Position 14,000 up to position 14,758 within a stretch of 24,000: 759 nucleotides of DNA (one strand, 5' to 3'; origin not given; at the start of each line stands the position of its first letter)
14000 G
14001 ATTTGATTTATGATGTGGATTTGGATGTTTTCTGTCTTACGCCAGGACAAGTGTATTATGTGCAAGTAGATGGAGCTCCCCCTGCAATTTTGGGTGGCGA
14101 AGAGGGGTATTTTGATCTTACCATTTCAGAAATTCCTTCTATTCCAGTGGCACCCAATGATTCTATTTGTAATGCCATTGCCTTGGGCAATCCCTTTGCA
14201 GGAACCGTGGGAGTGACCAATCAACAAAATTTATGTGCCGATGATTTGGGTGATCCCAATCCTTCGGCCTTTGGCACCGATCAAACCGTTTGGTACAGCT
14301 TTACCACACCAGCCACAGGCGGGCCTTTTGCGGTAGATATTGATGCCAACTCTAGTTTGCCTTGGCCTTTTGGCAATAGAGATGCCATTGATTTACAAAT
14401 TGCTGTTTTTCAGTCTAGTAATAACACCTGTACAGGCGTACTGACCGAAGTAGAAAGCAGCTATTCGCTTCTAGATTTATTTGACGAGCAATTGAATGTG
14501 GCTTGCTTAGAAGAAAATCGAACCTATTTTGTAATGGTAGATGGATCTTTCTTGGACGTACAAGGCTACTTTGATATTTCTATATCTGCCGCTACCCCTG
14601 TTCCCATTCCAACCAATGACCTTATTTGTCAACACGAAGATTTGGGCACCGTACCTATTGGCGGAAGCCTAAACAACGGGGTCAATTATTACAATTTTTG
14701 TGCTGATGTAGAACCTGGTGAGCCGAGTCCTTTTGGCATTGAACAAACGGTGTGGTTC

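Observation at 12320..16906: Array of ten ~153-aa four-cysteine modules of unassigned family in the giant T9SS cargo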

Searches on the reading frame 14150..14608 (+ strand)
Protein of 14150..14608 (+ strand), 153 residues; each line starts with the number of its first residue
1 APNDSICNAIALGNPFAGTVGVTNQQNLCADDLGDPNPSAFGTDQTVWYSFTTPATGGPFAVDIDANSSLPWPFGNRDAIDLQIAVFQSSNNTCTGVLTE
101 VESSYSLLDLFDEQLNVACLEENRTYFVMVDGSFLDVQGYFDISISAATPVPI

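Call 8: search_protein_families(library=pfam, proteins=[window:14150-14608:+], max_evalue=10)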
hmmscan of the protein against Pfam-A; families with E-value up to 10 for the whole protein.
window:14150-14608:+ (153 aa): 1 family
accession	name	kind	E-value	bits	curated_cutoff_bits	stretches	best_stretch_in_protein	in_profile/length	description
PF04151.21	PPC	-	0.016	16.5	25.9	1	46-131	2-69/70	Bacterial pre-peptidase C-terminal domain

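Call 11: search_solved_structures(query=A1, max_evalue=10, show_alignments=2)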
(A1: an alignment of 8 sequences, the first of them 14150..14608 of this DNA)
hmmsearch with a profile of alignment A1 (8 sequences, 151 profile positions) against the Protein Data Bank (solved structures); distinct sequences matched with E-value up to 10: 3.
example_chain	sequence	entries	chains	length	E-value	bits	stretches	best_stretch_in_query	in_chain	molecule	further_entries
3sp8_A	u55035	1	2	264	0.44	13.4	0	19-58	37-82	Hepatocyte growth factor alpha chain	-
3hn4_A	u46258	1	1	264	0.49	13.2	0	26-53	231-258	Hepatocyte growth factor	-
2fkb_A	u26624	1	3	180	1.4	11.8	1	95-131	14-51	Putative Nudix hydrolase yfcD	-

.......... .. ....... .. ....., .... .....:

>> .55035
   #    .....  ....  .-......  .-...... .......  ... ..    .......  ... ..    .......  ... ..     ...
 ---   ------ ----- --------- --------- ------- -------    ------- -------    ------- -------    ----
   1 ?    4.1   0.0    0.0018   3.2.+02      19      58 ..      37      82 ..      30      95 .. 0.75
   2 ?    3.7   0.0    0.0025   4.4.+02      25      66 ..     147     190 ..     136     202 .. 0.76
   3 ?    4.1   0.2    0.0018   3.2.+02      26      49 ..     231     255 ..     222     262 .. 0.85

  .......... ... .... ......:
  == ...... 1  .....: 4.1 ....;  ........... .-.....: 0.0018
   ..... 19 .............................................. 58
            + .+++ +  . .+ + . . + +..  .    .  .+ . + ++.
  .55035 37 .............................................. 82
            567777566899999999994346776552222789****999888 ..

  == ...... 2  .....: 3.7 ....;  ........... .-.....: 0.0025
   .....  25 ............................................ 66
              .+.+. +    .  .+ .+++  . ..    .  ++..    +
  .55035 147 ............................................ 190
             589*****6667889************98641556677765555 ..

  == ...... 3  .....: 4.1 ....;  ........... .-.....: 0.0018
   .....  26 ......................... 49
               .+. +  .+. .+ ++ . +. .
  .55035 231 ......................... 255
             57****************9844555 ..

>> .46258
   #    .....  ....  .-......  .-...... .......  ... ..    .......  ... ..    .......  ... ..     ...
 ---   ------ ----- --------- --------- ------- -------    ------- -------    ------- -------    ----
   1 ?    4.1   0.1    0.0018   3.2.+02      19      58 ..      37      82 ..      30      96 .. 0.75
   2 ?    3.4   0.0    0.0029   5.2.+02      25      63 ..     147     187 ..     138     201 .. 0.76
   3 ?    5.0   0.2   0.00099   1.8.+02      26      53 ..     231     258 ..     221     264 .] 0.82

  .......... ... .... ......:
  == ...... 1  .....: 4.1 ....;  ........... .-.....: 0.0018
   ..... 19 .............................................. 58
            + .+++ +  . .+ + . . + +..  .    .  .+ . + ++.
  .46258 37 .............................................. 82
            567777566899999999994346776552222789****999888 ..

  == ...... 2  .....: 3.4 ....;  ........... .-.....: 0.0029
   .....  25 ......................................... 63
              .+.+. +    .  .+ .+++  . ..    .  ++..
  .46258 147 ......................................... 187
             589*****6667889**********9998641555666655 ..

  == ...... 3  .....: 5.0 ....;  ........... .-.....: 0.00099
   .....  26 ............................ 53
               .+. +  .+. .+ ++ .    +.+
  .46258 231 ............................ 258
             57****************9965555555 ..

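Call 12: find_homologous_proteins(query=window:14150-14608:+, max_evalue=0.001)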
Query window:14150-14608:+ (153 aa): 2 proteins with E <= 0.001 among 14 candidates.
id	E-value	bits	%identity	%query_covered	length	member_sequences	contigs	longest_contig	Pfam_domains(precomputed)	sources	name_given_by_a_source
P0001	3.9e-53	197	85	60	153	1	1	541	-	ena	-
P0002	9.8e-35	137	71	57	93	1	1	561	-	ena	-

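Call 19: predict_structure(alignment_id=A1)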
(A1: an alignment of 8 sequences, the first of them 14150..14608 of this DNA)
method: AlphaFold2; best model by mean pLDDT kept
length: 153 residues; sequences in the alignment: 8
mean_pLDDT: 85.0   pTM: 0.83
mean pLDDT of the five models: 85.0, 84.5, 83.7, 82.2, 80.2
residues with pLDDT >= 90: 78; 70-90: 53; 50-70: 18; < 50: 4
segments of 3 or more residues with pLDDT < 50: none
pLDDT, mean of each block of 10 residues (from residue 1): 87 91 88 76 81 90 88 58 93 93 80 91 94 84 89 53
secondary structure, 60 per line:
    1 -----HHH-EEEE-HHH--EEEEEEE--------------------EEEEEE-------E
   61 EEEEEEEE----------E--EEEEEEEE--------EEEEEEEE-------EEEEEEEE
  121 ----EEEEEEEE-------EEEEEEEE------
elements in order: E10-13 E20-26 E47-52 E60-68 E82-89 E98-105 E113-120 E125-132 E140-147

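Call 21: search_protein_representatives(alignment_id=A1)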
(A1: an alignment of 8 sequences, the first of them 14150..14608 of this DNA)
Query: 8 sequences, 151 profile positions. Proteins with E-value up to 0.001 (for the whole library): 6214; up to 1e-10: 1908; up to 1e-30: 342. The best 150 are listed.
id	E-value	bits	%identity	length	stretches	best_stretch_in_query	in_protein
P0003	0.0e+00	1371.8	-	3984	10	2-149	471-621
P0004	0.0e+00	1313.1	-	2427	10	1-149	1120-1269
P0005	0.0e+00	1275.0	-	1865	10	2-148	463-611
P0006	0.0e+00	1262.4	-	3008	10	2-146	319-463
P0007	0.0e+00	1193.3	-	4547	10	1-148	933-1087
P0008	0.0e+00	1185.1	-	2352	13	2-147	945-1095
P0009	3.2e-298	991.0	-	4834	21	6-148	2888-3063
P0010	3.1e-297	987.8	-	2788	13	1-148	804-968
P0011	2.2e-288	959.1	-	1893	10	1-148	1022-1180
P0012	6.3e-278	925.1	-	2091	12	2-149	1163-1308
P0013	2.7e-276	919.8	-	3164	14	1-149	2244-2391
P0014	1.9e-258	861.9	-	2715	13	3-146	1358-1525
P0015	8.6e-255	850.0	-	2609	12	2-149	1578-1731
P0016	1.5e-235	787.5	-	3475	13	2-146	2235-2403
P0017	3.4e-230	770.2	-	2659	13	1-148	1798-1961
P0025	2.4e-188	634.3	-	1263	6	2-148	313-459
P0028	2.8e-172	582.2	-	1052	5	1-148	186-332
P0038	4.3e-140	477.7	-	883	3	2-148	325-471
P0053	1.1e-95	333.5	-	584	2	3-149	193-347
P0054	1.5e-95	333.1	-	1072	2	2-149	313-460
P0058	1.2e-89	313.9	-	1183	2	2-148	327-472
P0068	2.3e-78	277.3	-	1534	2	4-148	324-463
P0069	1.6e-77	274.6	-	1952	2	4-147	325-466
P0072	3.6e-77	273.4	-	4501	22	19-141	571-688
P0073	4.4e-76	269.9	-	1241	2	2-147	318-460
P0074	1.3e-75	268.4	-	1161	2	4-148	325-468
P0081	8.9e-72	255.9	-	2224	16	2-131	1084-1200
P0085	1.8e-70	251.7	-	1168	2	3-147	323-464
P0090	2.3e-69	248.1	-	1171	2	2-147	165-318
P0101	8.9e-66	236.5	-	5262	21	25-146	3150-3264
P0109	3.5e-63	228.0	-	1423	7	1-145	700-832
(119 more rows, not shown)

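Call 22: search_protein_families(library=pfam, proteins=[P0074, P0085, P0068, P0069, P0054, P0053, P0038, P0028], max_evalue=0.001)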
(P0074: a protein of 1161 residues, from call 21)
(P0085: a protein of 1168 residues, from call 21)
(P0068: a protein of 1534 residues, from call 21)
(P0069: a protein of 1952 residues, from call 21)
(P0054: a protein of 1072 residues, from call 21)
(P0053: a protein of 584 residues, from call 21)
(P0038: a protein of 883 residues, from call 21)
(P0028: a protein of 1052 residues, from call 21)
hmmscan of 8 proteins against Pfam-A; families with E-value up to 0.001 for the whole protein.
P0074 (1161 aa): 2 families
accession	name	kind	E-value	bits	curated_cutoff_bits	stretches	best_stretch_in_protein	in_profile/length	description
PF13573.12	SprB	-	4.9e-17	61.7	28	3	757-793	1-37/37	SprB repeat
PF13585.12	CHU_C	-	2.1e-12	47.4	27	1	1069-1158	2-85/86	CHU_C Type IX secretion signal domain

P0085 (1168 aa): 2 families
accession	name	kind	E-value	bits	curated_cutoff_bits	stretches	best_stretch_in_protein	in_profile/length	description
PF13573.12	SprB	-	1.5e-35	121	28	5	691-722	3-34/37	SprB repeat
PF13585.12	CHU_C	-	1.9e-15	57.2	27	1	1075-1150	2-72/86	CHU_C Type IX secretion signal domain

P0068 (1534 aa): 3 families
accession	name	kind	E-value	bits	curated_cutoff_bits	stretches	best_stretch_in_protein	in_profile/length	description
PF13573.12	SprB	-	2e-37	126.9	28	5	586-610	13-37/37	SprB repeat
PF13585.12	CHU_C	-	3.6e-14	53.1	27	1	1441-1519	2-73/86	CHU_C Type IX secretion signal domain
PF22352.2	K319L-like_PKD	-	0.00088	19.7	27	0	1363-1434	2-84/84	K319L-like, PKD domain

P0069 (1952 aa): 2 families
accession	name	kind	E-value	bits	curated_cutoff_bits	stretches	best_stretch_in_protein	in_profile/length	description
PF13573.12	SprB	-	8.9e-39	131.3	28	5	1474-1508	3-37/37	SprB repeat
PF13585.12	CHU_C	-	2.5e-14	53.6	27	1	1858-1933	2-72/86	CHU_C Type IX secretion signal domain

P0054 (1072 aa): 1 family
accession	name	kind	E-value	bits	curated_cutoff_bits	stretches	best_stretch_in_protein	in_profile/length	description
PF02494.22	HYR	-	9.4e-28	96.8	21.7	4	916-992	2-79/81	HYR domain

P0053 (584 aa): 1 family
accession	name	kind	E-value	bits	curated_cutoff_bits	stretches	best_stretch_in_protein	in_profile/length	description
PF18962.6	Por_Secre_tail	-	1.6e-09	38.3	27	1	513-581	1-74/75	Secretion system C-terminal sorting domain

P0038 (883 aa): 2 families
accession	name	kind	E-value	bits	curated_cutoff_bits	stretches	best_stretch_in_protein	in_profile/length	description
PF18962.6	Por_Secre_tail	-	4.5e-11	43.3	27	1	811-877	1-70/75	Secretion system C-terminal sorting domain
PF11589.14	DUF3244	-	0.00079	19.8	25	0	819-872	30-86/96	Domain of unknown function (DUF3244)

P0028 (1052 aa): 1 family
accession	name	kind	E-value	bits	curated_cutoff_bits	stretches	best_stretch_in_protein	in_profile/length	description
PF16656.11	Pur_ac_phosph_N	-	0.00059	20.8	30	0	232-314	13-80/93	Purple acid Phosphatase, N-terminal domain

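Call 23: fold_search(model_id=the predicted structure, library=pdb)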
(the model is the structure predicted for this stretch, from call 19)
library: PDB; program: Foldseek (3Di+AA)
matches with E <= 10: 1856; with E <= 0.001: 69
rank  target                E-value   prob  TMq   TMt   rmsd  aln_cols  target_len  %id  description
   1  7kp4_B                2.8e-05  1.00  0.45  0.50   7.7       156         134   11  Crystal structure of human claudin-4 in complex with Clostridium perfringens enterotoxin C-terminal domain (released 2020-12-09)
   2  6ov2_B                5.3e-05  1.00  0.48  0.56   6.8       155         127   13  Crystal structure of human claudin-9 in complex with Clostridium perfringens entertoxin C-terminal domain in closed fo (released 2019-09-04)
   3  7qx5                  8.0e-05  1.00  0.37  0.12   6.8       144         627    9  mosquitocidal Cry11Aa-Y449F determined at pH 7 from naturally-occurring nanocrystals by Serial femtosecond crystallograp (released 2022-07-27)
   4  3nru_L                9.0e-05  1.00  0.38  0.38   7.4       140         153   10  Ligand binding domain of EPHA7 (released 2010-12-08)
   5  1nqd_A                1.0e-04  1.00  0.48  0.63   5.2       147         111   16  CRYSTAL STRUCTURE OF CLOSTRIDIUM HISTOLYTICUM COLG COLLAGENASE COLLAGEN-BINDING DOMAIN 3B AT 1.65 ANGSTROM RESOLUTION  (released 2003-04-15)
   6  8u5b_B                1.1e-04  1.00  0.46  0.56  10.9       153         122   15  Cryo-EM structure of human claudin-4 complex with Clostridium perfringens enterotoxin C-terminal domain and sFab COP-1 (released 2023-09-27)
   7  4w4z_C                1.3e-04  0.99  0.35  0.32   9.6       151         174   12  Structure of the EphA4 LBD in complex with peptide (released 2014-10-08)
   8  3nru_H                1.4e-04  1.00  0.38  0.37   7.1       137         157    9  Ligand binding domain of EPHA7 (released 2010-12-08)
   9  3nru_B                1.5e-04  1.00  0.39  0.38   7.1       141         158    8  Ligand binding domain of EPHA7 (released 2010-12-08)
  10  9j7x                  1.6e-04  1.00  0.46  0.57   4.9       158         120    9  Crystal structure of quintuple mutant C terminal fragment of Clostridium perfringens enterotoxin (C-CPEm19) (released 2025-06-18)
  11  7s7k_A                1.6e-04  1.00  0.37  0.14   8.2       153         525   11  Crystal structure of the EphB2 extracellular domain (released 2021-10-27)
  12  9pzi_G                1.9e-04  1.00  0.44  0.52   6.9       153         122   13  Crystal Structure of synthetic antibody COP-2 in complex with the C-terminal domain of Clostridium perfringens enterot (released 2025-08-20)
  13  2x11_A                2.2e-04  1.00  0.37  0.15   7.4       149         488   10  Crystal structure of the complete EphA2 ectodomain in complex with ephrin A5 receptor binding domain (released 2010-03-16)
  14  3hei_A                2.2e-04  0.99  0.37  0.34   7.5       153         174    9  Ligand Recognition by A-Class Eph Receptors: Crystal Structures of the EphA2 Ligand-Binding Domain and the EphA2/ephri (released 2009-06-30)
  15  3nru_F                2.3e-04  1.00  0.37  0.36   7.2       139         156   12  Ligand binding domain of EPHA7 (released 2010-12-08)
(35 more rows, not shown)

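Call 32: search_protein_families(library=pfam, alignment_id=A2, max_evalue=0.01)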
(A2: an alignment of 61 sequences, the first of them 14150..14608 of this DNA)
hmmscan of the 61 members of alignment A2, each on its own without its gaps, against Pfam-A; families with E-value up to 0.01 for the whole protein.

A. member 1, window:14150-14608:+ (153 aa): 0 families

B. families by the number of members that match (of 61 scanned): 3 families
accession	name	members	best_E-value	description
PF23759.1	GBD_T9SS_assoc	12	1.4e-20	Galactose binding domain-like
PF04151.21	PPC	8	0.00022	Bacterial pre-peptidase C-terminal domain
PF16656.11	Pur_ac_phosph_N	3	0.0014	Purple acid Phosphatase, N-terminal domain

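Call 33: search_solved_structures(query=A2, max_evalue=1, show_alignments=3)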
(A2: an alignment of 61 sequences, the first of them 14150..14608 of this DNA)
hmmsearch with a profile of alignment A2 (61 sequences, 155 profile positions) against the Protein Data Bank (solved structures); distinct sequences matched with E-value up to 1: 2.
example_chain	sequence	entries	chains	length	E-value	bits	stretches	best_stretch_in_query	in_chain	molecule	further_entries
2luw_A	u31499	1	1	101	0.069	16.3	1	39-134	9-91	Metalloprotease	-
2ffk_A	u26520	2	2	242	0.44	13.7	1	86-132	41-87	rabbitpox encoded CC chemokine inhibitor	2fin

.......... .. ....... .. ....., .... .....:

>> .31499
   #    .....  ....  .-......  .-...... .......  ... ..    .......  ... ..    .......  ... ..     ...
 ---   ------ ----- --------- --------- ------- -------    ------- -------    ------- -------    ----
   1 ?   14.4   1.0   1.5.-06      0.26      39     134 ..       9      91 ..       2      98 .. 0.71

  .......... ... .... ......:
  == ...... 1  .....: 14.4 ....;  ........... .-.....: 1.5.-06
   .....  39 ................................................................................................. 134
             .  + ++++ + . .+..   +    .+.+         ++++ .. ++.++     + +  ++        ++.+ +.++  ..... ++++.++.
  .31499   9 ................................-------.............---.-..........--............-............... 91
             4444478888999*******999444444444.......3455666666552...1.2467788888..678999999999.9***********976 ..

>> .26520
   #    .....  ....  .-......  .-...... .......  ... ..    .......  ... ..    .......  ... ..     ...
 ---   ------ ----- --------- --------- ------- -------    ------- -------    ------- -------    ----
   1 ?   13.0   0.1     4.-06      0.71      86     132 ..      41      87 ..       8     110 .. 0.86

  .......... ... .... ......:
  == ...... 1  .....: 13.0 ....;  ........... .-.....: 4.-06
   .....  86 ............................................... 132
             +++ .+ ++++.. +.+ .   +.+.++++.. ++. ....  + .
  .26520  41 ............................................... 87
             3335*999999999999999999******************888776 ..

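Call 47: list_cluster_members(proteins=[P0003, P0004, P0005, P0006, P0007, P0008, P0009, P0010, P0101, P0072])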
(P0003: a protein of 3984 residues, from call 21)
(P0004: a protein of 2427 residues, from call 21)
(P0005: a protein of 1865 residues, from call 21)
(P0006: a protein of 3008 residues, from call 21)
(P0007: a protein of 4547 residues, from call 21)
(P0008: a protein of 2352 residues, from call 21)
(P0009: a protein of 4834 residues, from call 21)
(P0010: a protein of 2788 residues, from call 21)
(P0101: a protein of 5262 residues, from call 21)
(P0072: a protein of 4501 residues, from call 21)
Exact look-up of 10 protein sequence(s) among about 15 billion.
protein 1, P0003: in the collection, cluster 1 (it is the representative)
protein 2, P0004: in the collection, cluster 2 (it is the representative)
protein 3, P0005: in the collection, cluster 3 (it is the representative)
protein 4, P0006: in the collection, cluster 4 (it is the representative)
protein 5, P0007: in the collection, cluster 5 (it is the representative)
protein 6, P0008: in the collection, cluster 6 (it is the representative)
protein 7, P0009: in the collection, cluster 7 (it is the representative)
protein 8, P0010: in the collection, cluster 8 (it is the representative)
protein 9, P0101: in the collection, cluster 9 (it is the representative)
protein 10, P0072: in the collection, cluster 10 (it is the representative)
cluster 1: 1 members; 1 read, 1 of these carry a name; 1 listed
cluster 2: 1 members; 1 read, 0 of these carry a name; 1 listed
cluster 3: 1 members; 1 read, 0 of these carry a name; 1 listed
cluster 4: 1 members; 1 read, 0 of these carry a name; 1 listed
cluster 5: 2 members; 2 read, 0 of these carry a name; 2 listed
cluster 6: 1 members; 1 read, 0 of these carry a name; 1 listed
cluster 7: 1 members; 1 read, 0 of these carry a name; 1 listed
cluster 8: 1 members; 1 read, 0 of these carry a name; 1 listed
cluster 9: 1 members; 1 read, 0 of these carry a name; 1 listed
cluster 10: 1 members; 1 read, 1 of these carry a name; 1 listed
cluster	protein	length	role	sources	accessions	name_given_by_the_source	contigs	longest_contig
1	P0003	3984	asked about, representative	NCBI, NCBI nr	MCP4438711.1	MAG: T9SS type B sorting domain-containing protein [Aureispira sp.] | T9SS type B sorting domain-containing protein [Aureispira sp.]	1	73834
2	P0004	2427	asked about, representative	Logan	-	-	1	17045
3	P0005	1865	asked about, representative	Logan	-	-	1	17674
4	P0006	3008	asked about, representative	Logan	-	-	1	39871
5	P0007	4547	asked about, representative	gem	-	-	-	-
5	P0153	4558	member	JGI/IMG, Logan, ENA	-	-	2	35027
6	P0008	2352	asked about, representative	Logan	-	-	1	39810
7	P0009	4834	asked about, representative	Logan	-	-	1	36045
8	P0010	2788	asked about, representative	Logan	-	-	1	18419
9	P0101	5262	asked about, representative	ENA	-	-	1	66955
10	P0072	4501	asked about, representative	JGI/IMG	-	lysophospholipase L1-like esterase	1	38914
